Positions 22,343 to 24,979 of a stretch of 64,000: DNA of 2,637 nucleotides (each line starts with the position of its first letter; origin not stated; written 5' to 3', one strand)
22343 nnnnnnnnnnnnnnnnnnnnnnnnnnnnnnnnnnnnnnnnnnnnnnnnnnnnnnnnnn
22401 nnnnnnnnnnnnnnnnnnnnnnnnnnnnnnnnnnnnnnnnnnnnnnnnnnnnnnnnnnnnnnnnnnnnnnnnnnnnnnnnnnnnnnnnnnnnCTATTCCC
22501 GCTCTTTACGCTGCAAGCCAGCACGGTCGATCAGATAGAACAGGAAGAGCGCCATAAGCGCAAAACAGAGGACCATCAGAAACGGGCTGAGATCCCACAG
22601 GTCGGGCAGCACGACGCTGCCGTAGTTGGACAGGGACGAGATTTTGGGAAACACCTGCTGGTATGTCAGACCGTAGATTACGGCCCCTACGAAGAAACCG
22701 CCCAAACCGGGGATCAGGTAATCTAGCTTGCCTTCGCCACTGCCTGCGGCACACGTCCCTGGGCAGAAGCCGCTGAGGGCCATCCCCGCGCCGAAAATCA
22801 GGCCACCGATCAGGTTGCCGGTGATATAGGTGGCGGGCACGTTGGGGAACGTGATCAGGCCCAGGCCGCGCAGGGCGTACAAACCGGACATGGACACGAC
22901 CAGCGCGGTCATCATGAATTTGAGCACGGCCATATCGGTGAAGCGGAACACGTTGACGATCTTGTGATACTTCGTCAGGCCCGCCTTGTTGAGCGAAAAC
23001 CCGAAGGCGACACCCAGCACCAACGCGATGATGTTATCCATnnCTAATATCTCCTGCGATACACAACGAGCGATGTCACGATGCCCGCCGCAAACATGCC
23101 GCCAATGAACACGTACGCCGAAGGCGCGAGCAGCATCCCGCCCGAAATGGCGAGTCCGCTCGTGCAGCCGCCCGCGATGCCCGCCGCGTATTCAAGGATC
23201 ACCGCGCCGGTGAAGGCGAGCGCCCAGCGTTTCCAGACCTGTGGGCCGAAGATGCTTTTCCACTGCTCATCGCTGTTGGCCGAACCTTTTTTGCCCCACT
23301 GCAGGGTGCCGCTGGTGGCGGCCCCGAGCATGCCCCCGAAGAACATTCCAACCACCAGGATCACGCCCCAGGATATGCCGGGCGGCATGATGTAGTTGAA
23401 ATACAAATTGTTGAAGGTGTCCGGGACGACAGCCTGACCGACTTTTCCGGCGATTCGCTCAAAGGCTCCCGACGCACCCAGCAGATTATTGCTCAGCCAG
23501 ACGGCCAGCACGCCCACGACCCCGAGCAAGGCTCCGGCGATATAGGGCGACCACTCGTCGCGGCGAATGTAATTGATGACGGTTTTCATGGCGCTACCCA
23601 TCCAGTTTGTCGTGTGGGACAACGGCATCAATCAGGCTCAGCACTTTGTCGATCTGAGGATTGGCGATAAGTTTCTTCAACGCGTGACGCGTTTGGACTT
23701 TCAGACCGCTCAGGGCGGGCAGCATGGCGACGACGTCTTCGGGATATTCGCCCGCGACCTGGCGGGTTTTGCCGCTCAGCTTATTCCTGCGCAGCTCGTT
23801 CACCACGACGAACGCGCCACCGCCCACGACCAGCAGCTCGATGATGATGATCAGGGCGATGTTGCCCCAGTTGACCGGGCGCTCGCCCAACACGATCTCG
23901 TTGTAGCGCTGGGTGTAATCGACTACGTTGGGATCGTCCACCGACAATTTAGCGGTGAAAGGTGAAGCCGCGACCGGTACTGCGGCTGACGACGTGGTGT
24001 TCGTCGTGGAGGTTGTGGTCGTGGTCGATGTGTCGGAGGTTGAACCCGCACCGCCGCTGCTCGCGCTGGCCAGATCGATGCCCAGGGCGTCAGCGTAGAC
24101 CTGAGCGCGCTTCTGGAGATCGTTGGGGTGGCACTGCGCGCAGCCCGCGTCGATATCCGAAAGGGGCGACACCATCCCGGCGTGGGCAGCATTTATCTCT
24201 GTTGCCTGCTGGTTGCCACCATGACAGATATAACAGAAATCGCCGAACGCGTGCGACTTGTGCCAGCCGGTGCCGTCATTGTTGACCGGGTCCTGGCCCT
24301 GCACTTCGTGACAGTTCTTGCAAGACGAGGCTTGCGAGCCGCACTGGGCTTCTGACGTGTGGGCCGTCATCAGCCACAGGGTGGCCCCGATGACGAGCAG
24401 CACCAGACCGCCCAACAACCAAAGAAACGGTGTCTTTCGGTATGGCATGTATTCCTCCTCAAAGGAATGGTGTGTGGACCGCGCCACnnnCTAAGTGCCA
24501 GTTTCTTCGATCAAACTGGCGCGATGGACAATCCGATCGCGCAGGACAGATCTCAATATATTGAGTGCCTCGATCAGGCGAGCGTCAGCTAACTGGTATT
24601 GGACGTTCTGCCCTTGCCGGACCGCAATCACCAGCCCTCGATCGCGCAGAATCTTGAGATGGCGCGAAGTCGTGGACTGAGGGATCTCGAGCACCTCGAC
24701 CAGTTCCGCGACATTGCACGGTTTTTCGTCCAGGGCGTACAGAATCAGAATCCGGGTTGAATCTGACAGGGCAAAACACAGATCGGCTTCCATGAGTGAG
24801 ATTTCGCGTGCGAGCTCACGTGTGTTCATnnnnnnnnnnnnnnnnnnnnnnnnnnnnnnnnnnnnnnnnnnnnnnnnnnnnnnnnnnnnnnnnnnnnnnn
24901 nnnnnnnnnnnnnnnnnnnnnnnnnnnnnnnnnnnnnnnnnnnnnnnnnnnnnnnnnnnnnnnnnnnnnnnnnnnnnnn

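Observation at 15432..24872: Ten-gene operon combining a sulfur-compound molybdoenzyme module with a Rieske/cyt b/nonaheme cyt c complex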

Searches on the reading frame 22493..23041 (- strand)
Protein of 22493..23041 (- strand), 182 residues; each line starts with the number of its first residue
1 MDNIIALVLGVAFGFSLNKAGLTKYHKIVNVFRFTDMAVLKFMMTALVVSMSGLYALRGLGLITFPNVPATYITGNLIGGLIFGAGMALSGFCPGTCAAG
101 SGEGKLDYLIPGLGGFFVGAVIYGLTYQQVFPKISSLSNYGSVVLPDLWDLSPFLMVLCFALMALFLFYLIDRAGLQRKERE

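Call 4: search_protein_families(library=pfam, proteins=[window:22493-23041:-], max_evalue=0.01)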
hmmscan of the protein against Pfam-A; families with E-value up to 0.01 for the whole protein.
window:22493-23041:- (182 aa): 2 families
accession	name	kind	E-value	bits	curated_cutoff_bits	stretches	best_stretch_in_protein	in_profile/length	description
PF04143.19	Sulf_transp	-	1.6e-20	74.3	27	1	28-174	10-155/310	Sulphur transport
PF20398.3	DUF6691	-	1.8e-06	28.7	27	1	1-133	1-135/142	Family of unknown function (DUF6691)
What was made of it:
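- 22493..23041 (-): N-terminal half of the split YeeE/TsuA-type channel. Cys93 matches the central Cys91 of S. thermophila YeeE and is replaced by an in-frame TGA (selenocysteine) in most relatives. PF04143 profile positions 10-155 (call 4).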

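Call 5: search_protein_families(library=ncbifam, proteins=[window:22493-23041:-], max_evalue=0.01)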
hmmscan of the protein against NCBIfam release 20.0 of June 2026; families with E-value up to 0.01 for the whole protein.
window:22493-23041:- (182 aa): 4 families
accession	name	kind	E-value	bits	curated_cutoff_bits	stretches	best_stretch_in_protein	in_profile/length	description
NF052577.1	ThSTportTsuASprch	equivalog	3.6e-09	36.4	400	1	5-113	4-111/330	thiosulfate transporter TsuA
NF033796.1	selen_YedE_FdhT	exception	3e-08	33.2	350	1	5-170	218-377/387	selenium metabolism membrane protein YedE/FdhT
NF041049.1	thio_trans_TsuA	exception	1.9e-05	24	645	1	6-166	7-165/348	thiosulfate utilization transporter TsuA/YeeE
TIGR04112.1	seleno_YedE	equivalog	5e-05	22.6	200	1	4-122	186-304/337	YedE family putative selenium transporter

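Call 70: search_solved_structures(query=window:22496-23041:-, max_evalue=1, show_alignments=1)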
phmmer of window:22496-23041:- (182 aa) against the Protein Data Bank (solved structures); distinct sequences matched with E-value up to 1: 5.
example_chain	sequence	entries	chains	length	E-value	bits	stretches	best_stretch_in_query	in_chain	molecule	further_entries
6leo_A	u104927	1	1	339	3e-05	27.3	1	7-131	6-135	Sulf_transp domain-containing protein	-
8j4c_B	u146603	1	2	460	3.4e-05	27.2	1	7-131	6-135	Spirochaeta thermophila YeeE(TsuA)-YeeD(TsuB),UPF0033 domain-containing protein, SirA-like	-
8k1r_B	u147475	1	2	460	3.4e-05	27.2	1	7-131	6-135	Spirochaeta thermophila YeeE(TsuA)-YeeD(TsuB),UPF0033 domain-containing protein, SirA-like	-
6lep_A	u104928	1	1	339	0.00045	23.5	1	7-131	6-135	Sulf_transp domain-containing protein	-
8c8q_B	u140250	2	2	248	1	12.6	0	107-173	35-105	Cytochrome c oxidase subunit 2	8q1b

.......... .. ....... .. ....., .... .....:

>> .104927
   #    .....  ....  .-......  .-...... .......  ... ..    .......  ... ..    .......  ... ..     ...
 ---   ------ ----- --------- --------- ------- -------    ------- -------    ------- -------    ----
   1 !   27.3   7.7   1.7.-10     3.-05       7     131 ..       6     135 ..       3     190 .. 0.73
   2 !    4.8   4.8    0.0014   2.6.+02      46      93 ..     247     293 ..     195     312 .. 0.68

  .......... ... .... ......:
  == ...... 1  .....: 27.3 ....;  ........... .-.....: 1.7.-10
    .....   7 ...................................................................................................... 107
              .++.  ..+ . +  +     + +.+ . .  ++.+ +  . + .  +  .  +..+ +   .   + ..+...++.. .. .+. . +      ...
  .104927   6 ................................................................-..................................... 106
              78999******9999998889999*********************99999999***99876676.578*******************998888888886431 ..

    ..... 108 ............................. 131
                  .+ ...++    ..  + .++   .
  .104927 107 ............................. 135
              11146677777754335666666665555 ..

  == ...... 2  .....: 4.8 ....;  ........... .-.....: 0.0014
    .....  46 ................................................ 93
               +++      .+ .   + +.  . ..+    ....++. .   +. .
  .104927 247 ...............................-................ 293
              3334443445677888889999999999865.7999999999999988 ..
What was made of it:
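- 22493..23041 (-): PDB 6leo alignment (call 70).
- On YeeE/TsuA thiosulfate transporter: The central Cys is present (call 70).
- Checked: The two 'YeeE paralogues' are complementary halves of one YeeE fold, in permuted order (calls 4, 70).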

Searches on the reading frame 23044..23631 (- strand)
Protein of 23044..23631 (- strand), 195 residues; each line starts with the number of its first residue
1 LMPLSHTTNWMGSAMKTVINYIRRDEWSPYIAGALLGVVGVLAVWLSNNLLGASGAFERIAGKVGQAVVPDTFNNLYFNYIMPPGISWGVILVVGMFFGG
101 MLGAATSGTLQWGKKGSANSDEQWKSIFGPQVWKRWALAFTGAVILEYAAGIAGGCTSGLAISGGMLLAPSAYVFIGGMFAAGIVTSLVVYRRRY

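Call 4: search_protein_families(library=pfam, proteins=[window:23044-23631:-], max_evalue=0.01)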
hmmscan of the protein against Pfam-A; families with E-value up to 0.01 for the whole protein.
window:23044-23631:- (195 aa): 1 family
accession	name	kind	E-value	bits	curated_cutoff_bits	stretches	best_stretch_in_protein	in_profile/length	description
PF04143.19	Sulf_transp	-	4.2e-13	49.9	27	1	17-184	167-309/310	Sulphur transport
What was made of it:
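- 23044..23589 (-): C-terminal half of a split YeeE/TsuA-type channel (invariant GGC156TSG motif). PF04143 profile positions 167-309 (call 4).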

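Call 5: search_protein_families(library=ncbifam, proteins=[window:23044-23631:-], max_evalue=0.01)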
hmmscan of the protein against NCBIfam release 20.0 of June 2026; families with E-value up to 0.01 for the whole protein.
window:23044-23631:- (195 aa): 0 families

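Call 71: search_solved_structures(query=window:23047-23589:-, max_evalue=1, show_alignments=1)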
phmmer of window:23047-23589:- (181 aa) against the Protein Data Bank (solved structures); distinct sequences matched with E-value up to 1: 1.
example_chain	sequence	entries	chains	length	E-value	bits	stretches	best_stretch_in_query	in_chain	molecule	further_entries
4xoc_A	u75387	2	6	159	0.53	13.5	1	47-139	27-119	FimH protein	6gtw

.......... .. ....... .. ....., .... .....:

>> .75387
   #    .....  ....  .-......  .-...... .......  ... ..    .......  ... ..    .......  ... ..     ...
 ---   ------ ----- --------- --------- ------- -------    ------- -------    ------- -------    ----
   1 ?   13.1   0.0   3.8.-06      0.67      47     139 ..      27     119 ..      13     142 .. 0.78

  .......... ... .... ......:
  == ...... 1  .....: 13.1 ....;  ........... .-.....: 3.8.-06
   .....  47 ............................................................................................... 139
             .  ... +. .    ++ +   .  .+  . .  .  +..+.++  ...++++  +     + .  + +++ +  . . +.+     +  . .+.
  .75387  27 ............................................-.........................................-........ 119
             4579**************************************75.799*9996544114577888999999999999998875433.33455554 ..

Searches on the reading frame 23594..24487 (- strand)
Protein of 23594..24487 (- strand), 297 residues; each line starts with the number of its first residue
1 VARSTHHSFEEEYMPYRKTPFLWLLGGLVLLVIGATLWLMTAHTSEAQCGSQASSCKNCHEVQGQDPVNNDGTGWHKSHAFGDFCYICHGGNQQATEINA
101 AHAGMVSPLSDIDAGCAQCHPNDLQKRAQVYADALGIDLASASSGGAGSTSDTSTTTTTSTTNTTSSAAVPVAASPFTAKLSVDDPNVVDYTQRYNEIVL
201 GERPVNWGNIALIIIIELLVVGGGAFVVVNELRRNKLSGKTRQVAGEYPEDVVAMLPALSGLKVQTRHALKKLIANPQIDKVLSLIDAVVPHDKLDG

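Call 4: search_protein_families(library=pfam, proteins=[window:23594-24487:-], max_evalue=0.01)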
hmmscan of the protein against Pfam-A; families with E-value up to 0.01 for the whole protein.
window:23594-24487:- (297 aa): 1 family
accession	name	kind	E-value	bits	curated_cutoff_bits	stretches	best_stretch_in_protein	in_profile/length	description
PF03918.19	CcmH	-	0.00014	21.6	25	0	185-240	71-127/143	Cytochrome C biogenesis protein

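Call 5: search_protein_families(library=ncbifam, proteins=[window:23594-24487:-], max_evalue=0.01)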
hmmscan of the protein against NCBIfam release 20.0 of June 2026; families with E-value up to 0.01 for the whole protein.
window:23594-24487:- (297 aa): 4 families
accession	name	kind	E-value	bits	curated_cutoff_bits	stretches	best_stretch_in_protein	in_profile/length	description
NF045713.1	CxxCH_16_HmcA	equivalog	0.00056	18.6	400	1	52-138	317-395/541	sulfate respiration complex hexadecaheme cytochrome HmcA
NF040943.1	cytoc3_ExtM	equivalog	0.0022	16.4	800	1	47-126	13-85/599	selenite/tellurite reduction operon c-type cytochrome ExtM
NF052341.1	hydrazine_gamma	equivalog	0.0035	16.3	625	1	107-153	202-248/339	hydrazine synthase subunit gamma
NF052551.1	EnvBioLpgNMYCTU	equivalog_domain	0.0089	15.4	250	0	128-174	6-51/227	envelope biogenesis lipoprotein LpqN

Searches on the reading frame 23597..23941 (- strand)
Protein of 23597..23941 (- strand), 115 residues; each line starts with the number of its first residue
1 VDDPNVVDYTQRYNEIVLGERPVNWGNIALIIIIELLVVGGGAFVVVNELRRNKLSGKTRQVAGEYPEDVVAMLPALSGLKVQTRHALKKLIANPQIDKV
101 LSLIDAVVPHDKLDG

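Call 66: search_protein_families(library=ncbifam, proteins=[window:23597-23941:-], max_evalue=10)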
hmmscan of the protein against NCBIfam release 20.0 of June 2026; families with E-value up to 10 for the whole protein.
seq(115 aa): 0 families
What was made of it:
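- Closest known: DsrMKJOP. Different: The triheme cytochrome shows no sequence similarity to any DsrJ model (call 66).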

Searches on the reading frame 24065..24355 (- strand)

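Call 66: search_protein_families(library=ncbifam, proteins=[window:24065-24355:-], max_evalue=10)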
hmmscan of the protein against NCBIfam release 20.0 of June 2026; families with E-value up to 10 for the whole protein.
seq(97 aa): 12 families
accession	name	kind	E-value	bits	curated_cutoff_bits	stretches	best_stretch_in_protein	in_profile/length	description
NF045713.1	CxxCH_16_HmcA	equivalog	0.00034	19.3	400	1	9-84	318-394/541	sulfate respiration complex hexadecaheme cytochrome HmcA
NF040943.1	cytoc3_ExtM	equivalog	0.0019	16.6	800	1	7-82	17-85/599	selenite/tellurite reduction operon c-type cytochrome ExtM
TIGR01904.2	GSu_C4xC__C2xCH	domain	0.0041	16.9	27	2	8-58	20-70/73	CxxxxCH/CxxCH domain c-type cytochrome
NF052341.1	hydrazine_gamma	equivalog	0.0047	15.9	625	1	57-94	197-233/339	hydrazine synthase subunit gamma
NF041110.1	HPE1_fam_CxxC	domain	0.045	14.1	45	1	42-87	10-55/94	plant virulence effector HPE1-like domain-containing protein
TIGR02161.1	napC_nirT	subfamily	0.28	11.1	310.6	1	39-79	46-86/185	periplasmic nitrate (or nitrite) reductase c-type cytochrome, NapC/NirT family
NF008659.0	PRK11659.1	equivalog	0.28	10.8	184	1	39-78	47-84/188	cytochrome c nitrite reductase pentaheme subunit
TIGR03146.1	cyt_nit_nrfB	equivalog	0.56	10.5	166.6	1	40-78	13-49/145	cytochrome c nitrite reductase pentaheme subunit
NF008339.0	PRK11125.1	equivalog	0.58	8.7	595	1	40-83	288-332/487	ammonia-forming cytochrome c nitrite reductase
NF040971.1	cytc_ExtS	equivalog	1.1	8.4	100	1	31-63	31-64/262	selenite/tellurite reduction operon c-type cytochrome lipoprotein ExtS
TIGR01905.1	paired_CXXCH_1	subfamily_domain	7.1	6.6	25.2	0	71-76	8-13/41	doubled CXXCH domain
NF041895.1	choice_anch_V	domain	9.1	6.3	42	1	60-83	15-38/150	choice-of-anchor V domain-containing protein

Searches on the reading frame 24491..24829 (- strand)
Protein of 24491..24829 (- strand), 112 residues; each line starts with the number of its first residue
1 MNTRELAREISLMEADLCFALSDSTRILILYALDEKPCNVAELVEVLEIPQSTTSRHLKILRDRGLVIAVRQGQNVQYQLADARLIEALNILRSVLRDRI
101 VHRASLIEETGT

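Call 4: search_protein_families(library=pfam, proteins=[window:24491-24829:-], max_evalue=0.01)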
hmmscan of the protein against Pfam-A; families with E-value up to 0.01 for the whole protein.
window:24491-24829:- (112 aa): 11 families
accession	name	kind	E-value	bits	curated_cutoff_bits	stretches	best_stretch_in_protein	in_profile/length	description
PF01022.26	HTH_5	-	6.3e-17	61.6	22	1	23-68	1-46/47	Bacterial regulatory protein, arsR family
PF12840.13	HTH_20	-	1.7e-09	38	27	1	21-67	1-48/51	Helix-turn-helix domain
PF12802.13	MarR_2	-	2e-09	37.9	27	1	26-71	7-54/61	MarR family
PF25213.1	HVO_A0261_N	-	1.1e-07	32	35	1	19-70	6-57/86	HVO_A0261 N-terminal domain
PF02082.26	Rrf2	-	7e-06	26.7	30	1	24-96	8-82/132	Iron-dependent Transcriptional regulator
PF01047.28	MarR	-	2.1e-05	24.8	24.6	1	25-67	4-47/59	MarR family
PF09339.16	HTH_IclR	-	5.6e-05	23.3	22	1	28-67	9-48/52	IclR helix-turn-helix domain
PF01978.25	TrmB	-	6.1e-05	23.2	25.6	1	33-82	18-66/68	Sugar-specific transcriptional regulator TrmB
PF13412.12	HTH_24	-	0.00042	20.3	21.9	1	23-67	2-47/48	Winged helix-turn-helix DNA-binding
PF24034.1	DUF7343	-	0.0014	18.9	27.6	1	23-74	4-55/62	Domain of unknown function (DUF7343)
PF13463.12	HTH_27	-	0.0097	16.6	22.2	0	27-73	6-52/68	Winged helix DNA-binding domain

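Call 5: search_protein_families(library=ncbifam, proteins=[window:24491-24829:-], max_evalue=0.01)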
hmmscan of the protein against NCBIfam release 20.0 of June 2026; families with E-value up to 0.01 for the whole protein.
window:24491-24829:- (112 aa): 16 families
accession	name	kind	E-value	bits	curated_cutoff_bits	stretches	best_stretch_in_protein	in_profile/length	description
NF033788.1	HTH_metalloreg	subfamily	3e-22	78.2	55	1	15-88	2-76/77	metalloregulator ArsR/SmtB family transcription factor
NF047906.1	CdPbTransRegCmtR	equivalog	1.2e-16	60.5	150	1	17-95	14-92/104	Cd(II)/Pb(II)-sensing metalloregulatory transcriptional regulator CmtR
NF045707.1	Dbac_1936_reg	equivalog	1.4e-14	53.9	115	1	15-104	8-97/99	ArsR/SmtB-type metalloregulator TsoR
NF033789.1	repress_SdpR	subfamily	3.6e-14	52.4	100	1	20-92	4-76/79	autorepressor SdpR family transcription factor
NF040642.1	sulf_sens_BigR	equivalog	7.5e-10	38.8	155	1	15-89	11-88/95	sulfite-sensing transcriptional repressor BigR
NF007528.0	PRK10141.1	subfamily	2.5e-09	37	97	1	13-82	5-75/117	metalloregulator ArsR/SmtB family transcription factor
NF041413.1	ArsR_Rv2640c_fam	equivalog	5.8e-09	36.4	155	1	20-96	38-113/118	Rv2640c family ArsR-like transcriptional regulator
NF052532.1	TransRegPagRBaca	equivalog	1.1e-06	28.7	170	1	19-93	22-96/99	transcriptional repressor PagR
NF053755.1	MsvR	equivalog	8.5e-06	25.6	220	1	20-68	9-57/236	transcriptional factor MsvR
NF040939.2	trans_reg_lrs14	equivalog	5.8e-05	23.1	90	1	16-72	14-71/103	Lrs14 family HTH-type transcriptional regulator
NF053602.1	Phr_regulator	exception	0.00012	21.7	320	1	21-67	9-55/191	heat shock transcription regulator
NF053606.1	Sta1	subfamily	0.00017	21.6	80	1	8-74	4-71/100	Sta1 family transcriptional regulator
TIGR01884.1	cas_HTH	subfamily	0.00023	20.6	60.2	1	22-74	140-194/202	CRISPR-associated CARF protein Csa3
NF005061.0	PRK06474.1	equivalog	0.00044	20.2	121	1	23-72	10-62/178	hypothetical protein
TIGR00738.1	rrf2_super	superfamily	0.00058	19.7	73.3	1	26-95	12-83/132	Rrf2 family transcriptional regulator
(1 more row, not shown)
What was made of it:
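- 24491..24829 (-): ArsR/SmtB-family repressor (112 aa), first gene of module 1. PF01022 at 61.6 bits and NF033788 at 78 bits (calls 4, 5).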
